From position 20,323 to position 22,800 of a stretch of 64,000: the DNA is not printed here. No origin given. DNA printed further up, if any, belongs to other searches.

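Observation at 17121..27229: Regulatory-PTS operon architecture: lptB-ptsN-hprK-rapZ followed by a mannose-type PTS split by a GH57 glycoside hydrolase, then ptsH-ptsI-PGI/PMI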

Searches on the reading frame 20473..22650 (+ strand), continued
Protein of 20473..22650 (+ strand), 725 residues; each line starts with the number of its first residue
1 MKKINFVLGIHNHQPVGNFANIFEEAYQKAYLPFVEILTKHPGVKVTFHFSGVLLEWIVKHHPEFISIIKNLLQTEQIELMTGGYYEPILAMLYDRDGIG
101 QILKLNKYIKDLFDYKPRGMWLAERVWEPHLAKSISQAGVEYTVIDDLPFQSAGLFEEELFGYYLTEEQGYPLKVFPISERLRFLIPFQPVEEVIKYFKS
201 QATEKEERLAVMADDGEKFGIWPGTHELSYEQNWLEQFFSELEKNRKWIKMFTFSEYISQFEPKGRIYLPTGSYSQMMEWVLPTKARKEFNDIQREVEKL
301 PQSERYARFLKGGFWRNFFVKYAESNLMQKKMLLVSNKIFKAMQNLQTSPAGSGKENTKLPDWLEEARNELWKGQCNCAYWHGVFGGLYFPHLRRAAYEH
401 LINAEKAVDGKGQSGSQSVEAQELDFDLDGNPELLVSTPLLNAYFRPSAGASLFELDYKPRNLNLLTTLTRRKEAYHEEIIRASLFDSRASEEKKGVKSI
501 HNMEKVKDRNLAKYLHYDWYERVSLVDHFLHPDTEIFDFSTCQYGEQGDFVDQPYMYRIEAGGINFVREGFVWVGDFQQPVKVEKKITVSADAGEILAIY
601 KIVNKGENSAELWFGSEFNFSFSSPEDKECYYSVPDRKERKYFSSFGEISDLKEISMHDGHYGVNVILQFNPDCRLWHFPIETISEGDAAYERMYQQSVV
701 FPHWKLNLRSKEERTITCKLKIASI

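Call 11: find_related_loci(query=A1, collection=genome_contigs, flank=10000)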
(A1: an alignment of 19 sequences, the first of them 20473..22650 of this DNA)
Query A1 (725 aa) in genome_contigs; peptide patterns used: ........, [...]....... (x = any residue, [..] = any of these).
600 stretches matched a pattern (row limit reached: there are more); 591 encode a relative of the query (tblastn E <= 1e-3); the best 80 are kept; 80 distinct loci.
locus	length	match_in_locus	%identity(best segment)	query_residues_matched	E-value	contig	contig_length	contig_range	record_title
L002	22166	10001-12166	47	1-725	0e+0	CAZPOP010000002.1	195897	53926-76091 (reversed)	MAG TPA_asm: uncultured Ignavibacteria bacterium isolate SRP214966_co5_260 genome assembly, contig: NODE_5_length_195897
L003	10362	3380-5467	48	4-705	0e+0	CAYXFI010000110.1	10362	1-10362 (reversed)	MAG TPA_asm: uncultured Cytophagia bacterium isolate SRP338002_co1_109 genome assembly, contig: NODE_6006_length_10362_c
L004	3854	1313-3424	45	1-712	0e+0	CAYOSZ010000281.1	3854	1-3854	MAG TPA_asm: uncultured Ignavibacteria bacterium isolate SRP214966_co2_364 genome assembly, contig: NODE_51524_length_38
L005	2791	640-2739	45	9-712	0e+0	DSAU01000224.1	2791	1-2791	MAG TPA_asm: bacterium isolate SpSt-1156 Ga0129302_1024630, whole genome shotgun sequence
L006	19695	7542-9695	45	2-725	0e+0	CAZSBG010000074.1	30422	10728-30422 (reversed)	MAG TPA_asm: uncultured Cytophagia bacterium isolate SRP141376_co4_290 genome assembly, contig: NODE_2712_length_30422_c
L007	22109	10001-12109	46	1-722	0e+0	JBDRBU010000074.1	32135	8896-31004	MAG: Candidatus Firestonebacteria bacterium isolate MEGAHIT-group-1.147 k141_13675656, whole genome shotgun sequence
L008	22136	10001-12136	46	1-722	0e+0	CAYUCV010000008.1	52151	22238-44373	MAG TPA_asm: uncultured bacterium isolate SRP098346_co1_447 genome assembly, contig: NODE_286_length_52151_cov_13.108166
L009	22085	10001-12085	46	1-705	0e+0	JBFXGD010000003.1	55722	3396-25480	MAG: Calditrichaceae bacterium isolate CA_2019_TPIn_155 NODE_1858_length_55722_cov_6.430057_TPIn, whole genome shotgun s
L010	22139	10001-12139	45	1-722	0e+0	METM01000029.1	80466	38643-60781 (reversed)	MAG: candidate division WOR-1 bacterium RIFCSPHIGHO2_01_FULL_53_15 rifcsphigho2_01_scaffold_757, whole genome shotgun se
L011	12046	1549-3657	44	1-708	0e+0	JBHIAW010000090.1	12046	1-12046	MAG: bacterium isolate K_2_bin.52 NODE_2878_length_12046_cov_12.215328, whole genome shotgun sequence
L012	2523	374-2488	44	1-713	0e+0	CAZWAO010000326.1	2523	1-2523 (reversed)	MAG TPA_asm: uncultured Ignavibacteria bacterium isolate binchicken_co81_427 genome assembly, contig: NODE_93388_length_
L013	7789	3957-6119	44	1-725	0e+0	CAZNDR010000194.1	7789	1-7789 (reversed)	MAG TPA_asm: uncultured Cytophagia bacterium isolate SRP098346_co1_315 genome assembly, contig: NODE_12856_length_7789_c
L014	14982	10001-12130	44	1-722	0e+0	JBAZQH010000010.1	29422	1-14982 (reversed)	MAG: Candidatus Margulisiibacteriota bacterium isolate SO_2017_SWC_49 scaffold_1214_c2_LP-4_2017, whole genome shotgun s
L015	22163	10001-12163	43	1-725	0e+0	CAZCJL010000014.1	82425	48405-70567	MAG TPA_asm: uncultured Cytophagia bacterium isolate SRP141376_co4_213 genome assembly, contig: NODE_478_length_82425_co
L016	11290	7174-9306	45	2-725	0e+0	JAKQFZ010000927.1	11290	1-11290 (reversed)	MAG: Candidatus Omnitrophota bacterium isolate USDE_maxbin.238_sub k141_722748, whole genome shotgun sequence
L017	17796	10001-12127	45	1-725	0e+0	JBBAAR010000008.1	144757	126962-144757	MAG: Elusimicrobiota bacterium isolate SO_2017_GW3_47 scaffold_136_c1_OW296A_2017, whole genome shotgun sequence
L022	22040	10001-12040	46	1-722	0e+0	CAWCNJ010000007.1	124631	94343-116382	MAG: Endomicrobiales bacterium isolate MFD09286.bin.2.87 genome assembly, contig: contig_59875, whole genome shotgun seq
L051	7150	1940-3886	42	3-713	0e+0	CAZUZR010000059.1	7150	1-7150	MAG TPA_asm: uncultured Planctomycetia bacterium isolate binchicken_co266_232 genome assembly, contig: NODE_22396_length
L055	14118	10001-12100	40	1-708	0e+0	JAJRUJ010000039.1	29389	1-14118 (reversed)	MAG: Candidatus Zixiibacteriota bacterium isolate Dive96_bin10.176 k141_2095447, whole genome shotgun sequence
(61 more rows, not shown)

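Call 14: search_solved_structures(query=window:20473-22650:+, show_alignments=1)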
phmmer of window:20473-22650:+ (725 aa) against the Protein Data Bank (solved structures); distinct sequences matched with E-value up to 0.001: 1.
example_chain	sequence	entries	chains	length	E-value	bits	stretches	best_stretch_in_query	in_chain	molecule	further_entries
1k1w_A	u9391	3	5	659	9.7e-158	530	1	1-699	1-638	4-ALPHA-GLUCANOTRANSFERASE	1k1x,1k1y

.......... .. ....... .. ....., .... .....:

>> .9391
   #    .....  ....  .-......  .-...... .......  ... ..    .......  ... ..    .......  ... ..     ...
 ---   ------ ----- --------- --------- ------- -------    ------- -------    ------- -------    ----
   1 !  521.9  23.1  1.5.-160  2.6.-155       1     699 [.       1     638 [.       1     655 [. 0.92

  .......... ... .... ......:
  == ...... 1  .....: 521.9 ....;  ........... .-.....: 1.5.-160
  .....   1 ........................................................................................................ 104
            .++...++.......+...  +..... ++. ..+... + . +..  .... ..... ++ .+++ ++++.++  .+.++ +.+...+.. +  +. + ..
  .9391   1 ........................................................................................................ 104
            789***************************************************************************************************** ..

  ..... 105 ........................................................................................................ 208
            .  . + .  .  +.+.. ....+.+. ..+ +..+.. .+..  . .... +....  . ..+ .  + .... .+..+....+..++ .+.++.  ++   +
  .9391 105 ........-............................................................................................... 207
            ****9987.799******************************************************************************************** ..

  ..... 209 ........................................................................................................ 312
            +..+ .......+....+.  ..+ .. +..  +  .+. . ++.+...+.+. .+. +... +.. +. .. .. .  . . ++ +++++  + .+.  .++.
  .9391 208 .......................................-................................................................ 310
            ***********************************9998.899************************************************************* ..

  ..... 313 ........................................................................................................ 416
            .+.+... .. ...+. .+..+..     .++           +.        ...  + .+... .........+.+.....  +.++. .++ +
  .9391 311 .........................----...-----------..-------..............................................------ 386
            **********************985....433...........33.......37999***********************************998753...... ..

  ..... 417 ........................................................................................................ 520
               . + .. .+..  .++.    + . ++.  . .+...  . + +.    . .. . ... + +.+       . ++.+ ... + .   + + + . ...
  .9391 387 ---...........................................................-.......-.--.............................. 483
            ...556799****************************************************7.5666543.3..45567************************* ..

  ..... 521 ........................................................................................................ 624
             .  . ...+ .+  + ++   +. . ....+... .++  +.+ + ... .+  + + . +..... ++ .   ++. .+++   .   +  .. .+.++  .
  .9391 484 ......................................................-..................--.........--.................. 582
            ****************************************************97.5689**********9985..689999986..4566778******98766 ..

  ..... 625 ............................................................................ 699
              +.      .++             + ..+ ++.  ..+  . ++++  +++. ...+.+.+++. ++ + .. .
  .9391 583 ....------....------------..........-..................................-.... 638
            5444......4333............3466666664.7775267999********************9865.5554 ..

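Call 46: find_encoding_contigs(protein=P0006, flank=8000, max_places=1)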
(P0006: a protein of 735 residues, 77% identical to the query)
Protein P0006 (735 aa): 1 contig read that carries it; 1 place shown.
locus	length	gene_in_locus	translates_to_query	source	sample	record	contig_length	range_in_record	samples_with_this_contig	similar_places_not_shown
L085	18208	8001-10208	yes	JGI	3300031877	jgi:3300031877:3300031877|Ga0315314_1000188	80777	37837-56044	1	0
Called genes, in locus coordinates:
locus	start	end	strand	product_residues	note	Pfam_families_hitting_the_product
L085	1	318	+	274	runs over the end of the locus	PF00793:DAHP_synth_1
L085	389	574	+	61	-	-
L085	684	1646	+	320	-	PF01380:SIS, PF00571:CBS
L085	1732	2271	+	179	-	PF00702:Hydrolase (faint), PF08282:Hydrolase_3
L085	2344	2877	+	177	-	PF06835:LptC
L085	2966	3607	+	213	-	PF03968:LptD_N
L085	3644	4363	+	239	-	PF00005:ABC_tran, PF13304:AAA_21 (faint)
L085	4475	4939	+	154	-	PF00359:PTS_EIIA_2, PF07565:Band_3_cyto (faint)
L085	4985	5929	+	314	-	PF02603:Hpr_kinase_N, PF07475:Hpr_kinase_C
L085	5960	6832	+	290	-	PF03668:RapZ-like_N, PF22740:PapZ_C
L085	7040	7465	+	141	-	PF03610:EIIA-man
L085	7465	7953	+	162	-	PF03830:PTSIIB_sorb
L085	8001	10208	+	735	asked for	PF01074:Glyco_hydro_38N (weak), PF03065:Glyco_hydro_57, PF09094:AmyA-A_glucT_m, PF09095:AmyA-gluTrfs_C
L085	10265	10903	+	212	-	PF03609:EII-Sor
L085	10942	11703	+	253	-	PF03613:EIID-AGA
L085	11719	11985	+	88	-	PF00381:PTS-HPr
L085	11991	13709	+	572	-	PF05524:PEP-utilisers_N, PF00391:PEP-utilizers, PF02896:PEP-utilizers_C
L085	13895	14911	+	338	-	PF01380:SIS, PF10432:bact-PGI_C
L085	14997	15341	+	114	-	PF11969:DcpS_C, PF01230:HIT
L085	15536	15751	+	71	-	PF01165:Ribosomal_S21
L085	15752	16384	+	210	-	PF02245:Pur_DNA_glyco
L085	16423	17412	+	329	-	-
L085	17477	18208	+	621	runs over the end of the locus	PF01807:Zn_ribbon_DnaG, PF08275:DNAG_N, PF01751:Toprim, PF13155:Toprim_2, PF13362:Toprim_3, PF13662:Toprim_4, PF10410:DnaB_bind, PF00772:DnaB (weak)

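Call 47: find_encoding_contigs(protein=P0012, flank=8000, max_places=1)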
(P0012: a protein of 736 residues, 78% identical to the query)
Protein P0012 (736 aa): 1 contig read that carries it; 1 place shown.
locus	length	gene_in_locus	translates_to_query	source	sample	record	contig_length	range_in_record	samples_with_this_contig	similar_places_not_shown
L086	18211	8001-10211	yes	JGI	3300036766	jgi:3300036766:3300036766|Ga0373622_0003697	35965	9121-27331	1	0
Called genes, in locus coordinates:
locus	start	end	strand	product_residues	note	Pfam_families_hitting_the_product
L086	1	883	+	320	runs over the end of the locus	PF01380:SIS, PF00571:CBS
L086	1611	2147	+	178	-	PF00702:Hydrolase (faint), PF08282:Hydrolase_3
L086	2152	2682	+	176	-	PF06835:LptC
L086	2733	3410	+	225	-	PF03968:LptD_N (weak)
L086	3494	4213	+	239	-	PF00005:ABC_tran, PF13304:AAA_21 (faint)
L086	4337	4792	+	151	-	PF00359:PTS_EIIA_2, PF07565:Band_3_cyto (faint)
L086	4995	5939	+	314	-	PF02603:Hpr_kinase_N, PF07475:Hpr_kinase_C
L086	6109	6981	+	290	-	PF03668:RapZ-like_N, PF22740:PapZ_C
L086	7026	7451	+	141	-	PF03610:EIIA-man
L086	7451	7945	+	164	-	PF03830:PTSIIB_sorb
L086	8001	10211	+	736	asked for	PF01074:Glyco_hydro_38N (weak), PF03065:Glyco_hydro_57, PF09094:AmyA-A_glucT_m, PF09095:AmyA-gluTrfs_C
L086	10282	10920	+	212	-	PF03609:EII-Sor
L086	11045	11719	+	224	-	PF03613:EIID-AGA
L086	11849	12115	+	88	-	PF00381:PTS-HPr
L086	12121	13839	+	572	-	PF05524:PEP-utilisers_N, PF00391:PEP-utilizers, PF02896:PEP-utilizers_C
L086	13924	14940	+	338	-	PF01380:SIS, PF10432:bact-PGI_C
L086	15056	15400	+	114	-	PF11969:DcpS_C, PF01230:HIT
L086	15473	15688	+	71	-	PF01165:Ribosomal_S21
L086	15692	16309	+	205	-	PF02245:Pur_DNA_glyco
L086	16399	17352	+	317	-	-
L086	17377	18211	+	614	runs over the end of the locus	PF01807:Zn_ribbon_DnaG, PF08275:DNAG_N, PF01751:Toprim, PF13155:Toprim_2, PF13362:Toprim_3, PF13662:Toprim_4, PF10410:DnaB_bind, PF00772:DnaB (weak)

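Call 55: search_protein_families(library=pfam, proteins=[L017:4754-5653:+, L017:5656-7263:+, L017:8304-10004:+, L002:8904-9800:+, L022:8111-9085:+, L007:7823-9046:+, L051:637-1902:+, L055:9084-9998:+, L022:5264-5812:+, L002:4577-6016:+])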
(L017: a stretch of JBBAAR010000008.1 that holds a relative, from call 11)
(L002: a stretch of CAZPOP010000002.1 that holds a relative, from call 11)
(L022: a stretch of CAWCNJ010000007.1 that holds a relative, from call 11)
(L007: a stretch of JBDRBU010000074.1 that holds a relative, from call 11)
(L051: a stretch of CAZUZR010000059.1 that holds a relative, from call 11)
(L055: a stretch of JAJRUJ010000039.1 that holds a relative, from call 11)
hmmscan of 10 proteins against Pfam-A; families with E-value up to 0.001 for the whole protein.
L017:4754-5653:+ (299 aa): 2 families
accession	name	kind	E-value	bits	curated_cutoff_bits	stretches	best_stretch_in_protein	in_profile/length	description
PF16258.11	DUF4912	-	8.3e-33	113.6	29.4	1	33-152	1-115/118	Domain of unknown function (DUF4912)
PF09136.16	Glucodextran_B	-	2.7e-05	24.4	27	1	235-293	19-80/83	Glucodextranase, domain B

L017:5656-7263:+ (535 aa): 2 families
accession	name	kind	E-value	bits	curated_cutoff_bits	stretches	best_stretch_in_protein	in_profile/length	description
PF03065.20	Glyco_hydro_57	-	9.2e-46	156.9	21.2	1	17-406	2-287/291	Glycosyl hydrolase family 57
PF09210.16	BE_C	-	1.5e-40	138.1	25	1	434-534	1-101/101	1,4-alpha-glucan branching enzyme, C-terminal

L017:8304-10004:+ (566 aa): 2 families
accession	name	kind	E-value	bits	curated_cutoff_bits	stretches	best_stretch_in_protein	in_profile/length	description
PF03065.20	Glyco_hydro_57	-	3.7e-44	151.6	21.2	1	10-423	2-291/291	Glycosyl hydrolase family 57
PF09210.16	BE_C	-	9.9e-26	90.5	25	1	448-555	2-101/101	1,4-alpha-glucan branching enzyme, C-terminal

L002:8904-9800:+ (298 aa): 6 families
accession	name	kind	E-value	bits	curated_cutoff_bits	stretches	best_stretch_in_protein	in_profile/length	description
PF02470.25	MlaD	-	7.1e-16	58.7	25.1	1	38-112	3-81/81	MlaD protein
PF04108.17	ATG17_like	-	1.6e-05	25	43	1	134-280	28-177/355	Autophagy protein ATG17-like domain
PF04513.17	Baculo_PEP_C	-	6.3e-05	23.5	38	1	166-265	21-115/140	Baculovirus polyhedron envelope protein, PEP, C terminus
PF07889.17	DUF1664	-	0.00013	22.4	34.6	1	164-253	30-119/124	Protein of unknown function (DUF1664)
PF07464.16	ApoLp-III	-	0.00014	22.4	36.3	1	176-234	52-110/146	Apolipophorin-III precursor (apoLp-III)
PF10157.14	BORCS6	-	0.00018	22.1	35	1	167-253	6-92/101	BLOC-1-related complex sub-unit 6 C-terminal helix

L022:8111-9085:+ (324 aa): 1 family
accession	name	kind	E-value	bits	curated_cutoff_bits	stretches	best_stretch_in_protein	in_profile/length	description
PF01933.23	CofD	-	3.7e-111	371.4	30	1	12-290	1-284/290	2-phospho-L-lactate transferase CofD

L007:7823-9046:+ (407 aa): 1 family
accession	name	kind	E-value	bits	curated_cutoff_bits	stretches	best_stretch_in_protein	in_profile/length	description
PF01933.23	CofD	-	2.4e-50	171.8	30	2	250-382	154-290/290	2-phospho-L-lactate transferase CofD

L051:637-1902:+ (421 aa): 1 family
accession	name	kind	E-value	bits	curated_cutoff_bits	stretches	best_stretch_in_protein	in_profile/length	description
PF01933.23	CofD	-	1e-117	392.9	30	1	106-391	1-289/290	2-phospho-L-lactate transferase CofD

L055:9084-9998:+ (304 aa): 2 families
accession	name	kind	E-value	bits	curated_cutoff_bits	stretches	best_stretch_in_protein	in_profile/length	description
PF02470.25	MlaD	-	1.7e-15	57.5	25.1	1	41-116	2-81/81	MlaD protein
PF11887.13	Mce4_CUP1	-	8.1e-05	22.8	32.6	1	166-258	97-185/222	Cholesterol uptake porter CUP1 of Mce4, putative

L022:5264-5812:+ (182 aa): 2 families
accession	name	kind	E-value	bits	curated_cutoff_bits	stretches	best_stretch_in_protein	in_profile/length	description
PF02482.25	Ribosomal_S30AE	-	1.3e-23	83.9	23.7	1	3-91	1-86/88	Sigma 54 modulation protein / S30EA ribosomal protein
PF16321.10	Ribosom_S30AE_C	-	7.3e-19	67.7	25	1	125-177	5-57/57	Sigma 54 modulation/S30EA ribosomal protein C terminus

L002:4577-6016:+ (479 aa): 4 families
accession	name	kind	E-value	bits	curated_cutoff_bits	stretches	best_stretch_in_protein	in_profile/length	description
PF04552.19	Sigma54_DBD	-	7.5e-60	201.7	22.8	1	301-459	2-160/160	Sigma-54, DNA binding domain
PF04963.19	Sigma54_CBD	-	3.8e-59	200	22.9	1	104-285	8-185/185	Sigma-54 factor, core binding domain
PF00309.25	Sigma54_AID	-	9.9e-14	51.4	23.8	1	2-47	1-46/46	Sigma-54 factor, Activator interacting domain (AID)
PF13545.12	HTH_Crp_2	-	5.5e-05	23.5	27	0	342-368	16-42/70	Crp-like helix-turn-helix domain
